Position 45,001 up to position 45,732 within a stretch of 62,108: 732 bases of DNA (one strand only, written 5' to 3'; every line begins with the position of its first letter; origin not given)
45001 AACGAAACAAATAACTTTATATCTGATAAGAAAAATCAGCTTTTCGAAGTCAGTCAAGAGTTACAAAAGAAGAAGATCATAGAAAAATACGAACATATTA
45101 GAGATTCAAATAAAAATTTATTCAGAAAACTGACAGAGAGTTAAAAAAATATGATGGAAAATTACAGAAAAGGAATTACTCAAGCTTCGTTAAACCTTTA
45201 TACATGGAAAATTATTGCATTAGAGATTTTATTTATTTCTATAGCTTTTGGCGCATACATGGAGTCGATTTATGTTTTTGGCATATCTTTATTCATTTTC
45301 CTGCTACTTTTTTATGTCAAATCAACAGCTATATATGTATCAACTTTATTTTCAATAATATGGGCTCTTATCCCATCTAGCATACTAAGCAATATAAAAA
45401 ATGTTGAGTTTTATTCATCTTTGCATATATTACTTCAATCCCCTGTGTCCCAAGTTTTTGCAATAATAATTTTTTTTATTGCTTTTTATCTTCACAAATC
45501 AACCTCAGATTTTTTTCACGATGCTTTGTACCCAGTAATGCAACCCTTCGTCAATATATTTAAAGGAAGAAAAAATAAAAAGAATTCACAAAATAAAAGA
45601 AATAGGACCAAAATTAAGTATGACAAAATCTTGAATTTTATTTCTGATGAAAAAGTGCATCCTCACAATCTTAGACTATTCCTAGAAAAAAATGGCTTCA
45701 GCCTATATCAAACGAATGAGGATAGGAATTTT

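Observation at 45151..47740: One N-terminal 4-TM module fused to two different enzymatic heads in adjacent overlapping genes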

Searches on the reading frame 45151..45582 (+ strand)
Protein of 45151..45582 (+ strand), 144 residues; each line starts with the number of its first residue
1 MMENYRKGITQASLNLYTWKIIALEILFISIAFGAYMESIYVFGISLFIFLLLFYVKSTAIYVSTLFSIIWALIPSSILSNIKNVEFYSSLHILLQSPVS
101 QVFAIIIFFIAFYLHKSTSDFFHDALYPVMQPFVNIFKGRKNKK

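Call 11: find_homologous_proteins(query=A1, max_evalue=0.01)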
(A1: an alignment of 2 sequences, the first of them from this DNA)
Query A1 (2 sequences) (144 aa, profile of the alignment): 2 proteins with E <= 0.01 among 1224 candidates.
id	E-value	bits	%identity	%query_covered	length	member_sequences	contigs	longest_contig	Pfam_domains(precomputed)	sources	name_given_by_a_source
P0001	1.8e-52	195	33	83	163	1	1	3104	-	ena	-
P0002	6.2e-51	190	99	78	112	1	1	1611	-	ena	-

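Call 14: find_encoding_contigs(protein=P0001, flank=10000)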
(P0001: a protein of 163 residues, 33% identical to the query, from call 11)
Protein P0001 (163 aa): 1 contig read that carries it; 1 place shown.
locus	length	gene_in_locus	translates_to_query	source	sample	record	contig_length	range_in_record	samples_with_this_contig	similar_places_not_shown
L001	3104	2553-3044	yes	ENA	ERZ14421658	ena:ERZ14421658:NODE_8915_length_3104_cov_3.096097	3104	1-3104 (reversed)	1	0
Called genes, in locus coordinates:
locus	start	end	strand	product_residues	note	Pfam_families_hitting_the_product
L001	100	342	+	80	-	-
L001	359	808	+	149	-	-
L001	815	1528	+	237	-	-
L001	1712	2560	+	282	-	PF19263:DUF5906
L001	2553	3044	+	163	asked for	-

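Call 15: find_encoding_contigs(protein=P0002, flank=10000)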
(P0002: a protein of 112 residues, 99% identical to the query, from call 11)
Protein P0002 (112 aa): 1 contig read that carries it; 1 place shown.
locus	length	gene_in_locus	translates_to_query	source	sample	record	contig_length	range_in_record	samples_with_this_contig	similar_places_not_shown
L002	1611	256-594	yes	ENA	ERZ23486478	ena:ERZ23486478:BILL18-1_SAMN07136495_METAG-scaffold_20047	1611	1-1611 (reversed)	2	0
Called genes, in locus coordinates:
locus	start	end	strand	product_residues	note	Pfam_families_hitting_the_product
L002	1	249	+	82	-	?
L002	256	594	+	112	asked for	-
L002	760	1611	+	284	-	?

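Call 23: search_protein_representatives(alignment_id=A1)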
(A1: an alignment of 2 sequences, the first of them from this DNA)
Query: 2 sequences, 151 profile positions. Proteins with E-value up to 0.001 (for the whole library): 29; up to 1e-10: 13; up to 1e-30: 6. The best 29 are listed.
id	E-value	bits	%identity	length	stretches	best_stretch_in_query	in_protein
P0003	1.5e-63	229.7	-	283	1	1-151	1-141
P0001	5.8e-53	195.4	-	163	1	1-142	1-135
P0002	2.0e-51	190.4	-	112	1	9-119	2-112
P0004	7.4e-34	133.4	-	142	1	10-143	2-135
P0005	2.8e-33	131.5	-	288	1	9-146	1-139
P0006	8.0e-32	126.7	-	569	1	9-142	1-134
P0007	1.7e-22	96.5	-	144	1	10-149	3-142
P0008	1.5e-17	80.4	-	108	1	10-115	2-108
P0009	3.3e-17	79.3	-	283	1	23-147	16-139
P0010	6.3e-17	78.4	-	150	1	12-139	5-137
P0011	1.2e-15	74.2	-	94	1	10-85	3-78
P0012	3.3e-14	69.6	-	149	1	12-140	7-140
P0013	3.8e-14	69.3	-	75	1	9-83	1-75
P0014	1.6e-08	51.1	-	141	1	9-132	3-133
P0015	2.1e-08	50.7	-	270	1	10-149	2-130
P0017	2.4e-06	44.1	-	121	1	9-90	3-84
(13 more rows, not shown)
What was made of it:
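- Exhaustive HMMER over 1.84 billion representatives finds 29 clusters (call 23).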

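Call 26: search_protein_families(library=pfam, alignment_id=A2, max_evalue=0.01)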
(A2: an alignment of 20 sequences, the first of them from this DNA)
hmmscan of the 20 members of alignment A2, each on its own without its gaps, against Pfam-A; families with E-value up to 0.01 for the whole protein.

A. member 1, seq(144 aa): 0 families

B. families by the number of members that match (of 20 scanned): 4 families
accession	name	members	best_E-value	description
PF09851.14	SHOCT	1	5.9e-05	Short C-terminal domain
PF23146.2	Zf_IFT144_1st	1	0.00084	IFT144, first zinc finger domain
PF16214.10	AC_N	1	0.0016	Adenylyl cyclase N-terminal extracellular and transmembrane region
PF05120.17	GvpG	1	0.0016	Gas vesicle protein G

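Call 27: search_protein_families(library=phrogs, alignment_id=A2, max_evalue=0.01)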
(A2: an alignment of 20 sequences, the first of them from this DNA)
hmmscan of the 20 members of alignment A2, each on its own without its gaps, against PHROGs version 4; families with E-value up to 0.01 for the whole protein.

A. member 1, seq(144 aa): 1 family
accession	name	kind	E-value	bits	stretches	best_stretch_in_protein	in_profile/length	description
phrog_15014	-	unknown function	3.7e-05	24.9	1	3-82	4-83/116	-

B. families by the number of members that match (of 20 scanned): 2 families
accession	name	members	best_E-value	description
phrog_15014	-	13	7.2e-29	-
phrog_2203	-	1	0.0023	membrane protein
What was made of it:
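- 13 of 20 members match phrog_15014 (call 27).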

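Call 29: search_dna_similar(query=P0014, collection=phages, mode=protein, max_evalue=0.001, max_rows=30)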
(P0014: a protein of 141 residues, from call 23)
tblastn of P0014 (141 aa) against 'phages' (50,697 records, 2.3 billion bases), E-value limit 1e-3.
No match.

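Call 30: find_encoding_contigs(protein=P0006, flank=10000)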
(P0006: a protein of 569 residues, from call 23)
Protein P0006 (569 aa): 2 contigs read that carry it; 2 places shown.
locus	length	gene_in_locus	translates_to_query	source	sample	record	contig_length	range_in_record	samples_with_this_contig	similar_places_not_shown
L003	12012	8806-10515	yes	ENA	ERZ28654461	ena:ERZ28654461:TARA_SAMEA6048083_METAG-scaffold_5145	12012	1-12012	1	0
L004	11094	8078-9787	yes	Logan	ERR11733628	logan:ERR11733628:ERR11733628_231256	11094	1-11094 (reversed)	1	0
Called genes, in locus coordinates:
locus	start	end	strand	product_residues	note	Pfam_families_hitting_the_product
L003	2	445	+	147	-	?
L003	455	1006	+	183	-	PF05656:DUF805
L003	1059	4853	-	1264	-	-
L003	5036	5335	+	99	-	-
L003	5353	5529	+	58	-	-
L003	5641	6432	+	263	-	-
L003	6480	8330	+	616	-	-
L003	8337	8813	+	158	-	-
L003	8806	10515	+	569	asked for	-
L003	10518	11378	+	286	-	-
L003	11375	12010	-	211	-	?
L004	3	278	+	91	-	?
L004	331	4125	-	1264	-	-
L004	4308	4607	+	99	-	-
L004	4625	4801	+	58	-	-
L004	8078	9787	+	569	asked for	-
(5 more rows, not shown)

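Call 31: find_encoding_contigs(protein=P0005, flank=10000)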
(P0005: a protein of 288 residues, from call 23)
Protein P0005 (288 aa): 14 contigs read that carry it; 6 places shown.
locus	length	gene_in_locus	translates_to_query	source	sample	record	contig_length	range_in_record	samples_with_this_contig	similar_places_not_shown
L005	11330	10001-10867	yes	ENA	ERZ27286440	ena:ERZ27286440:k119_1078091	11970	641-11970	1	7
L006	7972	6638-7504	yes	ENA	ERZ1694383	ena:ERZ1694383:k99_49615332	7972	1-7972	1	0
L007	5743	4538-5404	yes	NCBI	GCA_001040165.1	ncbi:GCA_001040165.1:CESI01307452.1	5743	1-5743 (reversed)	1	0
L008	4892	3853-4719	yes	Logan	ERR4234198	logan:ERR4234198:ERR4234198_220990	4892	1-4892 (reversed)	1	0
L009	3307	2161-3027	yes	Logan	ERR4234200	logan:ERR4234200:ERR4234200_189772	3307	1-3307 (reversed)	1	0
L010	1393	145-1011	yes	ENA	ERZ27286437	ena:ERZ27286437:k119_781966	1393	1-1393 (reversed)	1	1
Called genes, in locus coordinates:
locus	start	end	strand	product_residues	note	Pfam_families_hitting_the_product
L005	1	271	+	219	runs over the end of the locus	PF01113:DapB_N, PF05173:DapB_C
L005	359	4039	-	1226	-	-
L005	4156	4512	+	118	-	-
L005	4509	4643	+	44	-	-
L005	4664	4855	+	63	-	-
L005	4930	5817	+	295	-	-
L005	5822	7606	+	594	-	-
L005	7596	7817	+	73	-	-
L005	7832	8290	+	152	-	-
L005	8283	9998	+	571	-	PF19263:DUF5906 (weak)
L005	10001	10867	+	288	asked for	-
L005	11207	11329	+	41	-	?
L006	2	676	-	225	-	?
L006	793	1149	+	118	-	-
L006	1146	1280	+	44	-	-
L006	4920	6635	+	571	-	PF19263:DUF5906 (weak)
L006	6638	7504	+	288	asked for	-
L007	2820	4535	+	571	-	PF19263:DUF5906 (weak)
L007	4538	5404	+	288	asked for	-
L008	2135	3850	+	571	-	PF19263:DUF5906 (weak)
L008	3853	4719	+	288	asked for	-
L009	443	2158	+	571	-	PF19263:DUF5906 (weak)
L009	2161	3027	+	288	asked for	-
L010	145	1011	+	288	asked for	-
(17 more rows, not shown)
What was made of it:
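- Tried and rejected: I first inferred this from differing left flanks (DapB, DUF805, LipA; calls 30, 31).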

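Call 34: find_related_loci(query=A3, collection=viral_contigs, flank=8000)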
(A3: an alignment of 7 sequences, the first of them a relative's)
Query A3 (141 aa) in viral_contigs; peptide patterns used: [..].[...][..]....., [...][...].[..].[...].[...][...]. (x = any residue, [..] = any of these).
78 stretches matched a pattern, but none encodes a relative of the query by tblastn (E <= 1e-3).
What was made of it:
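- Tried and rejected: Stand-alone clade (alignment A3) in IMG/VR (call 34).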

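Call 35: search_dna_similar(query=P0017, collection=phages, mode=protein, max_evalue=0.1, max_rows=30)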
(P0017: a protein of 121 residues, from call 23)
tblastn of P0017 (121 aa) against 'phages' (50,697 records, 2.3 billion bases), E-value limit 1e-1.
No match.

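Call 36: find_encoding_contigs(protein=P0017, flank=8000, max_places=4)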
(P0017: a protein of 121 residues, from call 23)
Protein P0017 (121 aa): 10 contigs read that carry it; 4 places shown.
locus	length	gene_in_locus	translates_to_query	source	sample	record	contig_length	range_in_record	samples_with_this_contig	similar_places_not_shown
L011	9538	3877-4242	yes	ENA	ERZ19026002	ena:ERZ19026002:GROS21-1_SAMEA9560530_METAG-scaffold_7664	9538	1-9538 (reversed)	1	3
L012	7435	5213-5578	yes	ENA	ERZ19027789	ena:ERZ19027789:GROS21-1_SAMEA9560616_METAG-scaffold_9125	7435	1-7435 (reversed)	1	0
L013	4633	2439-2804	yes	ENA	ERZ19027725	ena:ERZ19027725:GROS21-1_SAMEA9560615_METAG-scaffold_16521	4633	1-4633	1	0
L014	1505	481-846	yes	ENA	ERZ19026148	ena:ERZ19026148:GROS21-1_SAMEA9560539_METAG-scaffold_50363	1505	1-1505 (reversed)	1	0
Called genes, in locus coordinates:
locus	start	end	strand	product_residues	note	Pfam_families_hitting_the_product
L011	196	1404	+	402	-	-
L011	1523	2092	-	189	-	-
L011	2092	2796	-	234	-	-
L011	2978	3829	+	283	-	-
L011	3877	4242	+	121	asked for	-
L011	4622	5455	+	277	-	-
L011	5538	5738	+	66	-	-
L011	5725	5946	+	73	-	-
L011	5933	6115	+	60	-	-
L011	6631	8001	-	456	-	PF14236:DruA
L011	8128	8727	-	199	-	PF00239:Resolvase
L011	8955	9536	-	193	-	?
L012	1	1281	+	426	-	?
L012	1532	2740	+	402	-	-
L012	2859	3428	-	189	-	-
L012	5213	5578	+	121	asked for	-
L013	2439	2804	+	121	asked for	-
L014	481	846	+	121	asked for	-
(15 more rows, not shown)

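Call 70: find_encoding_contigs(protein=P0004, flank=8000, max_places=3)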
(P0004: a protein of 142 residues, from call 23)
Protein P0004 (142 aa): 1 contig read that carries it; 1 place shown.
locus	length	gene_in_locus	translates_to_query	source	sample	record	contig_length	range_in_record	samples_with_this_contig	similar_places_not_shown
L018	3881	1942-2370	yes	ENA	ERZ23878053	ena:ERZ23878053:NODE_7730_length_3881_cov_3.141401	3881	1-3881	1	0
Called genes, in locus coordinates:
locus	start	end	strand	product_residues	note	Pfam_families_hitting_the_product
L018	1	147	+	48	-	?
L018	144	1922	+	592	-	PF19263:DUF5906 (weak)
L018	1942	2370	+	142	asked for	-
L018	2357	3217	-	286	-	PF13475:DUF4116 (weak)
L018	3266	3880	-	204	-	?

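Call 71: find_encoding_contigs(protein=P0007, flank=8000, max_places=3)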
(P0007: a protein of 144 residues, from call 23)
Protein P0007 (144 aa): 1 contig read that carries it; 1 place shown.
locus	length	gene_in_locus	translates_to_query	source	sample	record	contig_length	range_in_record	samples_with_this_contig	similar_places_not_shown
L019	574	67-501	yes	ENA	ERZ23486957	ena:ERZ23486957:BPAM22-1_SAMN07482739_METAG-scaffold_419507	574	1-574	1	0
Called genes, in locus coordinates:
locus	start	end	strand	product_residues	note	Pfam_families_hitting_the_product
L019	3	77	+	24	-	?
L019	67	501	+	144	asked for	-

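Call 73: find_encoding_contigs(protein=P0009, flank=10000, max_places=2)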
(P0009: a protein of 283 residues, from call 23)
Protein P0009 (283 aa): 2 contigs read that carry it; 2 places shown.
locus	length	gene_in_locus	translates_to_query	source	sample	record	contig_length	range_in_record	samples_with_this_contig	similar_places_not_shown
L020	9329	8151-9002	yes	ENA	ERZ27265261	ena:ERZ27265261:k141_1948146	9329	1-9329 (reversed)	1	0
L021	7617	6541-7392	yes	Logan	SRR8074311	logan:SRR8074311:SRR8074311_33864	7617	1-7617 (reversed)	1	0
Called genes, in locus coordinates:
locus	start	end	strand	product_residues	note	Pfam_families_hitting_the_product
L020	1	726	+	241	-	?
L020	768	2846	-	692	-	-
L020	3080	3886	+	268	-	-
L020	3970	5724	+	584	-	-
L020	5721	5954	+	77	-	-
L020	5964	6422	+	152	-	-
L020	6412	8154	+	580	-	-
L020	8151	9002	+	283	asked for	-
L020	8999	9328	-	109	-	?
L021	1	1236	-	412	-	?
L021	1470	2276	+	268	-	-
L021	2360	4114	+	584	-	-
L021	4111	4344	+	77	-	-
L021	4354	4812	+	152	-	-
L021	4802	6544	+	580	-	-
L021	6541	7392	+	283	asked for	-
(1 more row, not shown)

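Call 74: find_encoding_contigs(protein=P0015, flank=10000, max_places=2)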
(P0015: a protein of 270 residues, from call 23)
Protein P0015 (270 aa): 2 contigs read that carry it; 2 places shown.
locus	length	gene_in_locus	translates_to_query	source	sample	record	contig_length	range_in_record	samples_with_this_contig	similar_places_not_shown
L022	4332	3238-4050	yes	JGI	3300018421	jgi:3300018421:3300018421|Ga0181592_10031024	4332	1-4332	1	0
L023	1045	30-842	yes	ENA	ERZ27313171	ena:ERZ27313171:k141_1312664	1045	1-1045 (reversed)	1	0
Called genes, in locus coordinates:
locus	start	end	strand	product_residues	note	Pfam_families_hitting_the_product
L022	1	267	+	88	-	?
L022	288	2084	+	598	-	-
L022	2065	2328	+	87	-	-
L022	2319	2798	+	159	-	-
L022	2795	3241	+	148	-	-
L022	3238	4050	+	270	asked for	PF14891:Peptidase_M91 (weak)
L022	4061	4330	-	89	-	?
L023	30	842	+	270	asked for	PF14891:Peptidase_M91 (weak)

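Call 78: find_encoding_contigs(protein=P0012, flank=10000, max_places=3)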
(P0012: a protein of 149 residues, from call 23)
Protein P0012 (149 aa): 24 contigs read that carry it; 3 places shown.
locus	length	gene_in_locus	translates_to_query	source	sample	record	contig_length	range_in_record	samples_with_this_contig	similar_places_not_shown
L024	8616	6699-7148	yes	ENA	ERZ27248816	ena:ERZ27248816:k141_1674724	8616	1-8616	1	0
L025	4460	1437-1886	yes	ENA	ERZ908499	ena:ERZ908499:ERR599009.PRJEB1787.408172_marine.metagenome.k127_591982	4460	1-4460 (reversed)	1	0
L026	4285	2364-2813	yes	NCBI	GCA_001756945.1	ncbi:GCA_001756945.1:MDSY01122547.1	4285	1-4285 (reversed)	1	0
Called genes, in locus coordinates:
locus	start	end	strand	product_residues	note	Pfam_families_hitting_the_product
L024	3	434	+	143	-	?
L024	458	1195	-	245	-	-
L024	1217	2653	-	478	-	-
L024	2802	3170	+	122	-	-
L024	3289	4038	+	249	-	-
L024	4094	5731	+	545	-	-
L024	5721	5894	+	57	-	-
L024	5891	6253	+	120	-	-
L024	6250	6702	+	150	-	-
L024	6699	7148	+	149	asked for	-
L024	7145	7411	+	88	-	-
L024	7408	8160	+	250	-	-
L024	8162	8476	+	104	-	-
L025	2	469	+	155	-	?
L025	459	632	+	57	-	-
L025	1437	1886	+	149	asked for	-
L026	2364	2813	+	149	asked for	-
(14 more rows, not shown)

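Call 79: find_encoding_contigs(protein=P0014, flank=10000, max_places=3)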
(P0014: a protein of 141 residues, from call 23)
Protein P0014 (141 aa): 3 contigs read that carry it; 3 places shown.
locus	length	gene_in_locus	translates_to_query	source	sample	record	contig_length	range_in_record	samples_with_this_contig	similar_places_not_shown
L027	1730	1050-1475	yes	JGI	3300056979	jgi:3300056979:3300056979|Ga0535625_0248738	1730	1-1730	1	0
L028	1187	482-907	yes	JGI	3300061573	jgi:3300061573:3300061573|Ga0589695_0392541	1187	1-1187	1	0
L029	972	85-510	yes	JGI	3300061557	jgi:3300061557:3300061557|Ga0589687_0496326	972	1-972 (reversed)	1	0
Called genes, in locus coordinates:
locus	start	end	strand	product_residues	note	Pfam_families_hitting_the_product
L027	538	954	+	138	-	-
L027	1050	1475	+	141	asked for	-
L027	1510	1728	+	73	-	?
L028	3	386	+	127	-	?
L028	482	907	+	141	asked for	-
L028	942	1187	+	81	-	?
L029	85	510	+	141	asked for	-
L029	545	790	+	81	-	-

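Call 90: search_solved_structures(query=A2, max_evalue=10)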
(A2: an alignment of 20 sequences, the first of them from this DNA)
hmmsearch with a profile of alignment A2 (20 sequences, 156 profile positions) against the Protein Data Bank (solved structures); distinct sequences matched with E-value up to 10: 1.
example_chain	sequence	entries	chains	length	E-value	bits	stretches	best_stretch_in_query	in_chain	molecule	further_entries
8szb_F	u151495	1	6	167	0.086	15.8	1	67-133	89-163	Ninjurin-2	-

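Call 106: find_related_loci(query=A13, collection=metagenome_contigs, flank=10000)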
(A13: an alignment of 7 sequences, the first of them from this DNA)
Query A13 (133 aa) in metagenome_contigs; peptide patterns used: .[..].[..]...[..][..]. (x = any residue, [..] = any of these).
58 stretches matched a pattern; 11 encode a relative of the query (tblastn E <= 1e-3); 11 distinct loci.
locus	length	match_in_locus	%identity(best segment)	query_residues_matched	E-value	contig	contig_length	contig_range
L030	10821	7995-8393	98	1-133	6e-84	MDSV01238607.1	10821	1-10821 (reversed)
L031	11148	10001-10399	98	1-133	5e-83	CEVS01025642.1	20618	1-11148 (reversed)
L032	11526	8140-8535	52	2-133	3e-40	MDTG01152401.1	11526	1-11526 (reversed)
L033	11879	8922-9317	53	2-133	4e-40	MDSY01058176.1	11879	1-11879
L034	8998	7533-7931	48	1-133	1e-37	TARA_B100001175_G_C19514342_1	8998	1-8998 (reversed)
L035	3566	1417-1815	50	1-133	7e-36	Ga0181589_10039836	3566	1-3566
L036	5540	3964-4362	50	1-133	7e-36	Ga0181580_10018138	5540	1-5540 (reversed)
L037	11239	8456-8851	51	2-133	2e-35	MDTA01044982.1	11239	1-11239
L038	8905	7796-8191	47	2-133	7e-35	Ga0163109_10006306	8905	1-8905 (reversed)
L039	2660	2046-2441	45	2-133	3e-34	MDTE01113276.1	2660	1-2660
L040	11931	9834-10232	48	1-133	7e-33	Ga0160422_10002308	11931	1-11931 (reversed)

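Call 113: search_protein_families(library=padloc, proteins=[L011:196-1401:+, L011:1523-2089:-, L011:2092-2793:-, L011:2978-3826:+, L011:3877-4239:+, L011:4622-5452:+, L011:6631-7998:-, L011:8128-8724:-, L024:7408-8157:+, L024:1217-2650:-], max_evalue=0.01)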
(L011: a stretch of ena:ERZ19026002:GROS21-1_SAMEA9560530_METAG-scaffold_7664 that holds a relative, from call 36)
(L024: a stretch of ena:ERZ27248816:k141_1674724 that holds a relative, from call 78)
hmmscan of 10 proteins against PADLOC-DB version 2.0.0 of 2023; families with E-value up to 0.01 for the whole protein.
L011:196-1401:+ (402 aa): 0 families

L011:1523-2089:- (188 aa): 0 families

L011:2092-2793:- (233 aa): 0 families

L011:2978-3826:+ (283 aa): 0 families

L011:3877-4239:+ (121 aa): 0 families

L011:4622-5452:+ (277 aa): 0 families

L011:6631-7998:- (455 aa): 2 families
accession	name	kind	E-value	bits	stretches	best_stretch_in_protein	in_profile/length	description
PDLC00002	DruA1|DruA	-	2.2e-16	58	1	29-357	16-340/407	DUF4338 domain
PDLC00001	DruA1|DruA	-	0.0021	14.6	1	213-255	443-483/675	DUF4338 domain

L011:8128-8724:- (198 aa): 0 families

L024:7408-8157:+ (250 aa): 0 families

L024:1217-2650:- (477 aa): 0 families
